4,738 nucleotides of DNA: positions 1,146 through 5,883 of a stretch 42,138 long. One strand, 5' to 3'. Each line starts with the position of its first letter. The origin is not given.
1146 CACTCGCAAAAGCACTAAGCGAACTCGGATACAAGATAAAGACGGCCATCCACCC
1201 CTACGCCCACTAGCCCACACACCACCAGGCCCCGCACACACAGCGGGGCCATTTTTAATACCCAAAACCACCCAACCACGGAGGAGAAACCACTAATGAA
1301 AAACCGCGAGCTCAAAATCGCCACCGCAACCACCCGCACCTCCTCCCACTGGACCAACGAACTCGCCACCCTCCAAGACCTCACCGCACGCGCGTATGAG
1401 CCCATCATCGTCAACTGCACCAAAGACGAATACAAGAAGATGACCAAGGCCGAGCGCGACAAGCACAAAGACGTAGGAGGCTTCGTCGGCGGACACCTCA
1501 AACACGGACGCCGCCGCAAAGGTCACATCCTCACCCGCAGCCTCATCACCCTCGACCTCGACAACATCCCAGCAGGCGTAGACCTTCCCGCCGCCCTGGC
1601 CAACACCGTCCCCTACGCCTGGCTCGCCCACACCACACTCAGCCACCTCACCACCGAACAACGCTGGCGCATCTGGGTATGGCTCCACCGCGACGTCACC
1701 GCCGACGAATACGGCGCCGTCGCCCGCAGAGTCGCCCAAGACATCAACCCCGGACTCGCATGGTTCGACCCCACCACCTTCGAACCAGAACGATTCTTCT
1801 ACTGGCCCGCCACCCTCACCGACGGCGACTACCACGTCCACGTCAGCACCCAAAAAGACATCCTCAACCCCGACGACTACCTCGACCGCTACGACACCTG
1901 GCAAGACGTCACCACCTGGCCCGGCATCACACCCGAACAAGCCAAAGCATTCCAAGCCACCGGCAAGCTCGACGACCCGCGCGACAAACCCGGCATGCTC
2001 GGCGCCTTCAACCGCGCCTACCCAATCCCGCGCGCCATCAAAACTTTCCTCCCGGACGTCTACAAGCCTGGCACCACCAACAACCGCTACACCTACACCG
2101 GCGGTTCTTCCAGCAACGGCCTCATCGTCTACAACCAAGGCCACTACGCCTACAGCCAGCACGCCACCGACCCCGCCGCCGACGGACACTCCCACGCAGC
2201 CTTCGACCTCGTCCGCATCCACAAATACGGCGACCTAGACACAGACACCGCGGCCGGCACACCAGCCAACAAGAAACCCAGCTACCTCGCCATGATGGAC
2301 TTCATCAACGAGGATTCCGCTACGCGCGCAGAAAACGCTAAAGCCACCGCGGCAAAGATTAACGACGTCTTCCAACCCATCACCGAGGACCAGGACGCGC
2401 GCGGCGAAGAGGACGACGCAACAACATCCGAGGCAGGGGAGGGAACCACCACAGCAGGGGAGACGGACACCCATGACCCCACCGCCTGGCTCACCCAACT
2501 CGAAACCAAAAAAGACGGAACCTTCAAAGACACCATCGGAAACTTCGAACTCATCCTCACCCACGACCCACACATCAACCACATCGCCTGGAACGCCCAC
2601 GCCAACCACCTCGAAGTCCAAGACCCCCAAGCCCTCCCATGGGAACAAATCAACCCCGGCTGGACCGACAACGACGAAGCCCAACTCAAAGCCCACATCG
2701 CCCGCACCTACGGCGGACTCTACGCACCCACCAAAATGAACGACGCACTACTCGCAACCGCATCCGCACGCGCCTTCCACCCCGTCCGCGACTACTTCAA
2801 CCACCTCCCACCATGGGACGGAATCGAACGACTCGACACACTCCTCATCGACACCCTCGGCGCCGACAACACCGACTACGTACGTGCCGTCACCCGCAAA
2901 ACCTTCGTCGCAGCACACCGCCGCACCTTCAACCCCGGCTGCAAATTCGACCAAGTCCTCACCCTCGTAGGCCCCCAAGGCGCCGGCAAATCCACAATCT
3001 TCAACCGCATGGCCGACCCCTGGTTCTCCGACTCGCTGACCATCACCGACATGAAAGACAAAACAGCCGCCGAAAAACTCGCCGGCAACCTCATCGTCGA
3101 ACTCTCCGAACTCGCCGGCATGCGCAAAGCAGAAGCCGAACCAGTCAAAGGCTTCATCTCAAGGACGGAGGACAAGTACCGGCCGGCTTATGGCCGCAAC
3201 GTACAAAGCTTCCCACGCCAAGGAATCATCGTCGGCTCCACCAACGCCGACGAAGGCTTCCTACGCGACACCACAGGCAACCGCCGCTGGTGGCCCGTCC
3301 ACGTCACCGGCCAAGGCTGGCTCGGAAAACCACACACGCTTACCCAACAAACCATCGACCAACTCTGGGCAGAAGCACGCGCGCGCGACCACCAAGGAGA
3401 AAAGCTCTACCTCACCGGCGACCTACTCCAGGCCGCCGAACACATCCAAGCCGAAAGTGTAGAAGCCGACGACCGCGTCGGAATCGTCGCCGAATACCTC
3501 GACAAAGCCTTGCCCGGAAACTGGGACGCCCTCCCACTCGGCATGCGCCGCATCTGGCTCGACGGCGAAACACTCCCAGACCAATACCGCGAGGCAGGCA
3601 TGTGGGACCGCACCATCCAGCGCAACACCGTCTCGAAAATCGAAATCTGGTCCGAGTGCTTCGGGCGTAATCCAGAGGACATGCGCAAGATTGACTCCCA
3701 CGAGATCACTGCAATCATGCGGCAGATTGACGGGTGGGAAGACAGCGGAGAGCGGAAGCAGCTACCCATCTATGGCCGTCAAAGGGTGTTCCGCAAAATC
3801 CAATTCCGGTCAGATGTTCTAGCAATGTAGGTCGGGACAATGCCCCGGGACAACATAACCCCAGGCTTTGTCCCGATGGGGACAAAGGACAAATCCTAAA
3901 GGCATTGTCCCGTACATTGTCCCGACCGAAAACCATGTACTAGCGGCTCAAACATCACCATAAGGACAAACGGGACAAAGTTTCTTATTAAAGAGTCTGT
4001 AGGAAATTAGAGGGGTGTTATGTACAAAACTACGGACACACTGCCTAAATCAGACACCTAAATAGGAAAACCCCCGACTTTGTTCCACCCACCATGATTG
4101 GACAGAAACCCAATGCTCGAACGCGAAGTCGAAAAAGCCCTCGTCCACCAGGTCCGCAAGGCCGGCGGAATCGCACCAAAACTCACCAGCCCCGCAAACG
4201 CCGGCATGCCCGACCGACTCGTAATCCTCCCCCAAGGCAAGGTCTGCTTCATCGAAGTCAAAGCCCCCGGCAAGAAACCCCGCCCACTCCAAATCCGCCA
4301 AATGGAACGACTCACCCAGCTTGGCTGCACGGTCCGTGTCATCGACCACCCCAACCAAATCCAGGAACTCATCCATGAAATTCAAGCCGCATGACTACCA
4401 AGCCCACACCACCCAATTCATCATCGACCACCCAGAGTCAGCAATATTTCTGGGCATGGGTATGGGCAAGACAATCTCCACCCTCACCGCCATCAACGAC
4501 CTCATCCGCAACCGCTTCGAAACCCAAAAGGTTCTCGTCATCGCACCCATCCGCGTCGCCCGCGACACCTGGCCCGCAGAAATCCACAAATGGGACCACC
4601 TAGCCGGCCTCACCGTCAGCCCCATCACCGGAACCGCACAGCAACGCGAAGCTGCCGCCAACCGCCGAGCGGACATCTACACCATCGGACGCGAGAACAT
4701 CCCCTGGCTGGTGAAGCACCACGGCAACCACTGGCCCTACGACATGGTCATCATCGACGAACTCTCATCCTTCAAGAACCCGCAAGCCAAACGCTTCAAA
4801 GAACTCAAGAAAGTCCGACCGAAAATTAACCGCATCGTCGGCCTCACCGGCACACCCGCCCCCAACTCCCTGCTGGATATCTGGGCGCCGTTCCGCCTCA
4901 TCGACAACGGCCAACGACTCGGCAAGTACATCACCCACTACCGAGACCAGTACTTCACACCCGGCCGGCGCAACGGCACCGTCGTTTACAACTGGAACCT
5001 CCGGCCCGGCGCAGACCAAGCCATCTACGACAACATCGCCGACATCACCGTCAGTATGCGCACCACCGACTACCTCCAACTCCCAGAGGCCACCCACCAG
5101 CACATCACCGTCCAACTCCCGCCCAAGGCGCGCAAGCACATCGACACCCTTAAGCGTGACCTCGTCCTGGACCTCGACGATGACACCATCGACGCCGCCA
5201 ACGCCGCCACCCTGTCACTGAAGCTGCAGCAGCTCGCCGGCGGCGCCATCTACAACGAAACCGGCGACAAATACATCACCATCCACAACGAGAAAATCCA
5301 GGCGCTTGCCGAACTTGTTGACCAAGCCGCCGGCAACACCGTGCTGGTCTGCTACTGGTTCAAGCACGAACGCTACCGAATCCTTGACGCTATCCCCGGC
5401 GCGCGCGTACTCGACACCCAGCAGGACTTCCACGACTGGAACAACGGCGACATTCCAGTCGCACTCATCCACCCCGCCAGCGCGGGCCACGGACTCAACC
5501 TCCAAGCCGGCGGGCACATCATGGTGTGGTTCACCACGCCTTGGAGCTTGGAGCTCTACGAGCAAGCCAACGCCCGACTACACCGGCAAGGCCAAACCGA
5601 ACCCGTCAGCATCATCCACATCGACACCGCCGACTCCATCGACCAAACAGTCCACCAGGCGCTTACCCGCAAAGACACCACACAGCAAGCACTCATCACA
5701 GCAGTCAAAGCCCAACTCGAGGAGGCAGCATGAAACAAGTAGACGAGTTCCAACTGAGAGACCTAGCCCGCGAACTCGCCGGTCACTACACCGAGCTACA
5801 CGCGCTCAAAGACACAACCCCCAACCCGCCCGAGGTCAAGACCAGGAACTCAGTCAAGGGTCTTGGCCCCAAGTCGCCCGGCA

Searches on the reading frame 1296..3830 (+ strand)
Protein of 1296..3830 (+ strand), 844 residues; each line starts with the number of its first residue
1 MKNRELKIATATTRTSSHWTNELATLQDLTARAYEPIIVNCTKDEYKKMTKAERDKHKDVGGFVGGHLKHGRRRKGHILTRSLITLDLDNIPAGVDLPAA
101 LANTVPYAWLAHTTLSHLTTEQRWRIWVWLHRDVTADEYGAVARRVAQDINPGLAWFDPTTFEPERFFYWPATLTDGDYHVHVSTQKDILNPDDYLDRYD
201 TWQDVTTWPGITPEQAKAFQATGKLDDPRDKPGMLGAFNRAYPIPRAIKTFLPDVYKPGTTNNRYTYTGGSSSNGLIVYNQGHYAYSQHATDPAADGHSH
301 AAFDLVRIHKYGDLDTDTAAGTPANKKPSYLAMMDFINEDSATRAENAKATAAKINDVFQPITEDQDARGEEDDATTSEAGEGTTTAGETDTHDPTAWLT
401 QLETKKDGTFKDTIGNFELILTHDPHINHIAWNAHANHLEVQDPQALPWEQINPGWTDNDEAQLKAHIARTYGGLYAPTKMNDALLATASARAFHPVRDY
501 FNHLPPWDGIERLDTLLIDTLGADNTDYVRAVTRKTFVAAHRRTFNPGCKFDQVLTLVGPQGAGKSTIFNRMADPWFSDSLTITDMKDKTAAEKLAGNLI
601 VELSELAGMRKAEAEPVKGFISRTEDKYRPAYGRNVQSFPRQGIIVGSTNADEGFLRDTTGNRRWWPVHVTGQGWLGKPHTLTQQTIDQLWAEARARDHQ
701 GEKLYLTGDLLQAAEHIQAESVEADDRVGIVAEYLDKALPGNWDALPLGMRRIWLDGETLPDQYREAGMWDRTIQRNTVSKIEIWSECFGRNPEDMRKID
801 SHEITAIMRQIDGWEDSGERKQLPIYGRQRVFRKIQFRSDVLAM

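Call 84: search_protein_families(library=phrogs, proteins=[window:1296-3830:+], max_evalue=0.00001)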
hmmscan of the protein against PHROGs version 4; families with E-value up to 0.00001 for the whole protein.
window:1296-3830:+ (844 aa): 9 families
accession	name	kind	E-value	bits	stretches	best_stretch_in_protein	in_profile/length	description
phrog_256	-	DNA, RNA and nucleotide metabolism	1.8e-278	927.4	1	2-835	2-795/798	DNA helicase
phrog_1313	-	DNA, RNA and nucleotide metabolism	2.7e-115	387.5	1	335-836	70-556/568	DNA helicase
phrog_9765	-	DNA, RNA and nucleotide metabolism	4.9e-95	320.3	1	2-376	15-386/939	DNA primase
phrog_15962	-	DNA, RNA and nucleotide metabolism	4.1e-51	175.2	1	344-708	345-706/835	DNA primase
phrog_16593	-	DNA, RNA and nucleotide metabolism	2.9e-40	139.4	1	463-736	470-739/823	DNA primase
phrog_2249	-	DNA, RNA and nucleotide metabolism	2.3e-35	123.5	1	351-726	315-696/802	DNA primase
phrog_36873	-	DNA, RNA and nucleotide metabolism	7.2e-33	114.4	1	480-735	476-724/1082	DNA helicase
phrog_4630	-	DNA, RNA and nucleotide metabolism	7.8e-26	91.8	1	502-671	191-366/581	DNA primase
phrog_3228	-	DNA, RNA and nucleotide metabolism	6.3e-07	29.1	1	13-197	11-200/766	replicative helicase-primase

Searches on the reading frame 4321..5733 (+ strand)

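Call 84: search_protein_families(library=phrogs, proteins=[window:4321-5733:+], max_evalue=0.00001)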
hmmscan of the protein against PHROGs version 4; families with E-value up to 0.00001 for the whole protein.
window:4321-5733:+ (470 aa): 6 families
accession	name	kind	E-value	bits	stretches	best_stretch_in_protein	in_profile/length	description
phrog_62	-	DNA, RNA and nucleotide metabolism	1.9e-161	540.6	1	15-468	689-1142/1881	DNA helicase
phrog_11354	-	unknown function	7e-45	152.4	1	365-468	11-114/116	-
phrog_29996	-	unknown function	1.2e-10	41.1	1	34-202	739-897/1189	-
phrog_16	-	DNA, RNA and nucleotide metabolism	1.9e-07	30.7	1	13-396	263-560/986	DNA helicase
phrog_1685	-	unknown function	7e-07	27.8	0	372-454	1462-1544/2278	-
phrog_11801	-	other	3.9e-06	25.3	0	382-459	1415-1493/2269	DNA methyltransferase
